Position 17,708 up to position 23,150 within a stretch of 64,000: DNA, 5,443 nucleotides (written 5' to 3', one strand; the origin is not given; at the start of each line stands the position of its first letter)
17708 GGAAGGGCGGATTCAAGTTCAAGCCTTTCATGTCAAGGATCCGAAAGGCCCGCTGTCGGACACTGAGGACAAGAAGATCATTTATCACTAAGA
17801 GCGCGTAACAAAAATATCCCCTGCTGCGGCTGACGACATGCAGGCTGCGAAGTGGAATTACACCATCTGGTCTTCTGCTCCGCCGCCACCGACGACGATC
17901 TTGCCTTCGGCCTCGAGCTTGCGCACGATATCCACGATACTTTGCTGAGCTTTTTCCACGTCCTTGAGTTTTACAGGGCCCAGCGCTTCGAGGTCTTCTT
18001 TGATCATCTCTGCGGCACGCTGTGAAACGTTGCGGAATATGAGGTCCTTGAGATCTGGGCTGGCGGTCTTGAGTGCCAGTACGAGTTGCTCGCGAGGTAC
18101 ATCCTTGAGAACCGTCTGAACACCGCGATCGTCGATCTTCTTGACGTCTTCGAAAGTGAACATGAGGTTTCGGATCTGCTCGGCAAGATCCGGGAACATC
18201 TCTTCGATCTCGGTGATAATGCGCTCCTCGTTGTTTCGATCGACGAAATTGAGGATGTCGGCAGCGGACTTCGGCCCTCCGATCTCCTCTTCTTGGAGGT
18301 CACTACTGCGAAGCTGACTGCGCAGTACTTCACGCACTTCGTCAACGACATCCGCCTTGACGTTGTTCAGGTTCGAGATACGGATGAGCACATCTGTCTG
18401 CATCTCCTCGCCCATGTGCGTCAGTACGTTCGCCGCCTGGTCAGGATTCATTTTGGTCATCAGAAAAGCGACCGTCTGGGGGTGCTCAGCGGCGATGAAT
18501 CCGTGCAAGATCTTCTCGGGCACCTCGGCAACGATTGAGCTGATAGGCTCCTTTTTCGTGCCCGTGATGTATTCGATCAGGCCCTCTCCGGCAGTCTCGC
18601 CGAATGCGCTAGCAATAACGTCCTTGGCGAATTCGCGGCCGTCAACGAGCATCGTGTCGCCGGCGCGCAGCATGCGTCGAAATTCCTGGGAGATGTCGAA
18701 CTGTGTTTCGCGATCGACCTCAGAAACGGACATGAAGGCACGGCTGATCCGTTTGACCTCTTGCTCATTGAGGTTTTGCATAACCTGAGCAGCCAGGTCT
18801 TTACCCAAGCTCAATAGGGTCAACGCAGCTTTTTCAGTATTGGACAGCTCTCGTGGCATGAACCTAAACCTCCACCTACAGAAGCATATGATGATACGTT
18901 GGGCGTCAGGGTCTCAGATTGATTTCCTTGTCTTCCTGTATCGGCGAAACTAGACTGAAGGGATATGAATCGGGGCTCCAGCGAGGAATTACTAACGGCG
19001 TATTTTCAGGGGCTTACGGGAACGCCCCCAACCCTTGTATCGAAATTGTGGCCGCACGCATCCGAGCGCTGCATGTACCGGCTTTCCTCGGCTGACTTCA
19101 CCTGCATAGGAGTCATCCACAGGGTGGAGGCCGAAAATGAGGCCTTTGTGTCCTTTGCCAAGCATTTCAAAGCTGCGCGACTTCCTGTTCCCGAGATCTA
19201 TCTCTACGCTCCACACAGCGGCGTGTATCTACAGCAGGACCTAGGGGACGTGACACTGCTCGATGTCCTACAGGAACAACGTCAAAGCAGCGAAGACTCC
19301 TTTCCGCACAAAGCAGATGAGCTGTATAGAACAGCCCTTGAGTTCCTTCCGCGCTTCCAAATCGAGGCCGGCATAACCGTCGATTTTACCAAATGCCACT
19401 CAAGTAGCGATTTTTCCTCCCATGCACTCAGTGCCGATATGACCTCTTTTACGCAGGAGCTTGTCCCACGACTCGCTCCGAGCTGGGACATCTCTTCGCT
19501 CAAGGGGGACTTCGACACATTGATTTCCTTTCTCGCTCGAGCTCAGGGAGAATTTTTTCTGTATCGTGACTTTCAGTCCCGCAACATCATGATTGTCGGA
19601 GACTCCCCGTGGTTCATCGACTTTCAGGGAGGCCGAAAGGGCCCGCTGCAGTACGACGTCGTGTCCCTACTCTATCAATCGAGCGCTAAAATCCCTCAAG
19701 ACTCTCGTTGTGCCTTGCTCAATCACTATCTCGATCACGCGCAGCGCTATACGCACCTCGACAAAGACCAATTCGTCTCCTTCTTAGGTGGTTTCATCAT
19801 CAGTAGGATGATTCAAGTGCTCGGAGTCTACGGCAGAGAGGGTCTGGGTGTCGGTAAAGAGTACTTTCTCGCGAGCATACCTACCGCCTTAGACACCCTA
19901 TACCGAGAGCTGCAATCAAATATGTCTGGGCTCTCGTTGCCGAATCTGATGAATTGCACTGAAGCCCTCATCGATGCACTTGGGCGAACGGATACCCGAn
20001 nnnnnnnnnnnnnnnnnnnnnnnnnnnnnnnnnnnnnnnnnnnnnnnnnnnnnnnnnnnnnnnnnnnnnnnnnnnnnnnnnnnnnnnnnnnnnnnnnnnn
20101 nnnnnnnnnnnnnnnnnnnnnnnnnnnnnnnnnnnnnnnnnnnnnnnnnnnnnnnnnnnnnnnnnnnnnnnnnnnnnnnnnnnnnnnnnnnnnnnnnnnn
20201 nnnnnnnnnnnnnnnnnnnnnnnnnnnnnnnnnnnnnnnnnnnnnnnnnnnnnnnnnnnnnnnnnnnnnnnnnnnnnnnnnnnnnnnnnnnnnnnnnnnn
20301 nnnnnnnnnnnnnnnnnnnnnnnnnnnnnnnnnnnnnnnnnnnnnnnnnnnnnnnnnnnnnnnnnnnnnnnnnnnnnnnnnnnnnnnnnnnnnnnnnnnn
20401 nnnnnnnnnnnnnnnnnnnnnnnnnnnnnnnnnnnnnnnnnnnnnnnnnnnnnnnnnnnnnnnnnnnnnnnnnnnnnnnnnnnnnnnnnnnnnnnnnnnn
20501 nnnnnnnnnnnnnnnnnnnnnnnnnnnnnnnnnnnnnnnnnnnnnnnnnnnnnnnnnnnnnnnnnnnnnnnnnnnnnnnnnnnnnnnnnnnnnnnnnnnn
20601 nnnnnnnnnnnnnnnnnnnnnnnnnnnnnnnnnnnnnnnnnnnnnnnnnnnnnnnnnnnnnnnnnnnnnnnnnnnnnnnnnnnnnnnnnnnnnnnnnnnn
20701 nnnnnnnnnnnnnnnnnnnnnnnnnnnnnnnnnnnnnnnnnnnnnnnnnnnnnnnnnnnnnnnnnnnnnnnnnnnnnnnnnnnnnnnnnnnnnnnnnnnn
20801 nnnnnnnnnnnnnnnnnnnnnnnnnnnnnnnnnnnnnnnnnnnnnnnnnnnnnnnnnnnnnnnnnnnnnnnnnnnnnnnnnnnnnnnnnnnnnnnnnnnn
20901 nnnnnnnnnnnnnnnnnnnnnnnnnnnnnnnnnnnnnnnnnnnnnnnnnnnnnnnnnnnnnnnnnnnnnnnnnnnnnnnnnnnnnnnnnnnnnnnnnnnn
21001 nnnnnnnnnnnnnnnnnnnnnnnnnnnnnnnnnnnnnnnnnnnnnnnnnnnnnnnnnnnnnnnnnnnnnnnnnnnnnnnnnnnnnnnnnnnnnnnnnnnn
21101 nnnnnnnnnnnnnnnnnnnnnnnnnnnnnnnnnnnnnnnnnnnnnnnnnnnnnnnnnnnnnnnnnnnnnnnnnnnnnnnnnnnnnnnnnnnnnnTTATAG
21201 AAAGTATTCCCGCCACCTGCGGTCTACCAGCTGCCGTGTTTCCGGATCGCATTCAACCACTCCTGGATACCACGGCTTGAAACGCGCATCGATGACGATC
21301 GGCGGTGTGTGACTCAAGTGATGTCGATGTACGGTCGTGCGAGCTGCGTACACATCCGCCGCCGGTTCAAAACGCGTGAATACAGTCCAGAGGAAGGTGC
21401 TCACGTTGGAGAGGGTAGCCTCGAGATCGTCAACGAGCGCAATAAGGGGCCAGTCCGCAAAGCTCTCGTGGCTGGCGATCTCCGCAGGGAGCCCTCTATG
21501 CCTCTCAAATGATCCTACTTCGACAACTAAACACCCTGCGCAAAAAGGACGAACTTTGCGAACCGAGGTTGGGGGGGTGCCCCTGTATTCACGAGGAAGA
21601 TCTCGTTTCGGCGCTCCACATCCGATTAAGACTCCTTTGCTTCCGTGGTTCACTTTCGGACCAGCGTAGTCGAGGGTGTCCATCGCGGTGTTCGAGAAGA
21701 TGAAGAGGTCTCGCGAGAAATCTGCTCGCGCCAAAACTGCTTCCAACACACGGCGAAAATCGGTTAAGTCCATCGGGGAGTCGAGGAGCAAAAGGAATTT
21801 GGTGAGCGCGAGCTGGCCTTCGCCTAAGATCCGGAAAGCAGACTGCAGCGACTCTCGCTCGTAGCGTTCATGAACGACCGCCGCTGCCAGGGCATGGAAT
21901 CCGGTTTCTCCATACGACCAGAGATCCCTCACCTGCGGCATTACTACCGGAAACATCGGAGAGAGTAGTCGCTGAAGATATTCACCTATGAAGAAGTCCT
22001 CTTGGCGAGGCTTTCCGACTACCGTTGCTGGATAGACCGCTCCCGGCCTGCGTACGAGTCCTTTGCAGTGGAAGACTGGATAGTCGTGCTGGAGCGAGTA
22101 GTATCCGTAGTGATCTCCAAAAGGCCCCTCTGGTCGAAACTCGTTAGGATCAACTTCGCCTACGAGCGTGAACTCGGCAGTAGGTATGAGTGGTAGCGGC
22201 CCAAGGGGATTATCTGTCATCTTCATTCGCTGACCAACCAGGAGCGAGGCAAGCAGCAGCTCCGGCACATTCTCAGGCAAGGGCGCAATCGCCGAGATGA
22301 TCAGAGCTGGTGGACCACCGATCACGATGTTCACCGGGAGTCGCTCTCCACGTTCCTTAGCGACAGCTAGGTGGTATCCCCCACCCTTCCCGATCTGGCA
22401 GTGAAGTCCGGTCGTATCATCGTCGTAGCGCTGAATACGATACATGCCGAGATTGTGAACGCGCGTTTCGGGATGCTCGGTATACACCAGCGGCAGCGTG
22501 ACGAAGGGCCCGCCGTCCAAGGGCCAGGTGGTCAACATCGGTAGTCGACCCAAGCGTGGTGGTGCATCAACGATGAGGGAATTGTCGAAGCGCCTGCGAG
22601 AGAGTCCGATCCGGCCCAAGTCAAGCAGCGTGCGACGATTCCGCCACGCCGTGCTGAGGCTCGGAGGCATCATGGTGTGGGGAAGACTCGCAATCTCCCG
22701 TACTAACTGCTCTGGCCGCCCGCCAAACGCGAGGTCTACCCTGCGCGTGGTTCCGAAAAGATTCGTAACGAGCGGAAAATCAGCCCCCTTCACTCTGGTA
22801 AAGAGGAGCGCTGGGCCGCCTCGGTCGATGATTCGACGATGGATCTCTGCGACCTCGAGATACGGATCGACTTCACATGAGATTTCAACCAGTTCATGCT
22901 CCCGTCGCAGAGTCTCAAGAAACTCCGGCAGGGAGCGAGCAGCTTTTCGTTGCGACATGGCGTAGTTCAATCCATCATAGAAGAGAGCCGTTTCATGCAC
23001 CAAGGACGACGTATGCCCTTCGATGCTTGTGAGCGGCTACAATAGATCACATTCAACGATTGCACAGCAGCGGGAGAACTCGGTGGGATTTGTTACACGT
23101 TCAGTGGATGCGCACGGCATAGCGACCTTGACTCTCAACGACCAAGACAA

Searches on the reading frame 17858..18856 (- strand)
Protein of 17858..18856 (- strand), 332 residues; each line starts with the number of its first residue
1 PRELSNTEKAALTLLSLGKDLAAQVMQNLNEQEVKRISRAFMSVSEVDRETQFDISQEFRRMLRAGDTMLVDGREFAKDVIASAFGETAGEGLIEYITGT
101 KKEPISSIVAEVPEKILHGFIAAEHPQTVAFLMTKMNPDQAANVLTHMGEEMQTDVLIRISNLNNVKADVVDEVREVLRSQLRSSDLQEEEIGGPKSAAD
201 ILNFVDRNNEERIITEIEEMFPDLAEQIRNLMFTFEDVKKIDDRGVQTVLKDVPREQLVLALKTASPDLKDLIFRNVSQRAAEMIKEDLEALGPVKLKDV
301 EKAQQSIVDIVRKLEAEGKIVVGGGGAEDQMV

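Call 13: search_protein_families(library=pfam, proteins=[window:17858-18856:-])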
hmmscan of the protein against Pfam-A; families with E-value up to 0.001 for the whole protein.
window:17858-18856:- (332 aa): 4 families
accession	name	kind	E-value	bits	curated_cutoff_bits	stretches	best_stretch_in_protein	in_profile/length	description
PF01706.21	FliG_C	-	3.4e-43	146.8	23.3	1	216-321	2-107/108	FliG C-terminal domain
PF14842.11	FliG_N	-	2.6e-31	108.7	25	2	3-102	1-100/104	FliG N-terminal domain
PF14841.11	FliG_M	-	7.5e-27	93.8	25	1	115-186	2-73/76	FliG middle domain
PF03448.22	MgtE_N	-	2.8e-08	34.7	25.9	0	101-160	26-85/102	MgtE intracellular N domain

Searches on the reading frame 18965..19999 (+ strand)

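Call 13: search_protein_families(library=pfam, proteins=[window:18965-19999:+])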
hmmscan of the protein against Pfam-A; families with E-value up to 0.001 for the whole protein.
window:18965-19999:+ (345 aa): 1 family
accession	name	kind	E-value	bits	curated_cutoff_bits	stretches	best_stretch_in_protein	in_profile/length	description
PF01636.29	APH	-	1.2e-09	38.7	23.2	1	55-260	34-230/239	Phosphotransferase enzyme family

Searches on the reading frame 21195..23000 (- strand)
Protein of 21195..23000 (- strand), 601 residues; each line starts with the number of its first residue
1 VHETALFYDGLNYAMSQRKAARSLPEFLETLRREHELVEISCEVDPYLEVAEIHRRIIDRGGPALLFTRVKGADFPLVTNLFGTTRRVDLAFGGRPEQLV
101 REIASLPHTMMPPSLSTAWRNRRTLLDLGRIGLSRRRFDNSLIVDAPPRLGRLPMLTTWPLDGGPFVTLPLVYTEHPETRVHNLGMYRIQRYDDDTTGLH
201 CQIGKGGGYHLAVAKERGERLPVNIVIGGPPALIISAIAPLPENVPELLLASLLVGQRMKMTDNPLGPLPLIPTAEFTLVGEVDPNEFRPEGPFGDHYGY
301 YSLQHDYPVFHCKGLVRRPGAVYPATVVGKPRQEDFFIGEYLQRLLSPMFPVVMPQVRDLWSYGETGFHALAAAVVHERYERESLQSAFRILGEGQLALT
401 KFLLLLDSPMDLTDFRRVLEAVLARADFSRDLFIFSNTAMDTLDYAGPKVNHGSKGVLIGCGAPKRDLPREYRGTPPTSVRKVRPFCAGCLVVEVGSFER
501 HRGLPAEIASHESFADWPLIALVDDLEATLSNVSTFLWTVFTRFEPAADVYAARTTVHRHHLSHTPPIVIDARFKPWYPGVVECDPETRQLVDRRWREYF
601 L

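Call 13: search_protein_families(library=pfam, proteins=[window:21195-23000:-])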
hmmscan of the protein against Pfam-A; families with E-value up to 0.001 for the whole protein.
window:21195-23000:- (601 aa): 3 families
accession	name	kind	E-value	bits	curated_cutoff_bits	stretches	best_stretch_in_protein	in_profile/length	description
PF01977.22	UbiD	-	3.3e-65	219.6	23.3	1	146-331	19-206/206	3-octaprenyl-4-hydroxybenzoate carboxy-lyase Rift-related domain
PF20696.2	UbiD_C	-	4.5e-32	111.2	24.2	1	337-457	2-124/127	3-octaprenyl-4-hydroxybenzoate carboxy-lyase C-terminal domain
PF20695.2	UbiD_N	-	1.3e-25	89.7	24.3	1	28-105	1-76/78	3-octaprenyl-4-hydroxybenzoate carboxy-lyase N-terminal domain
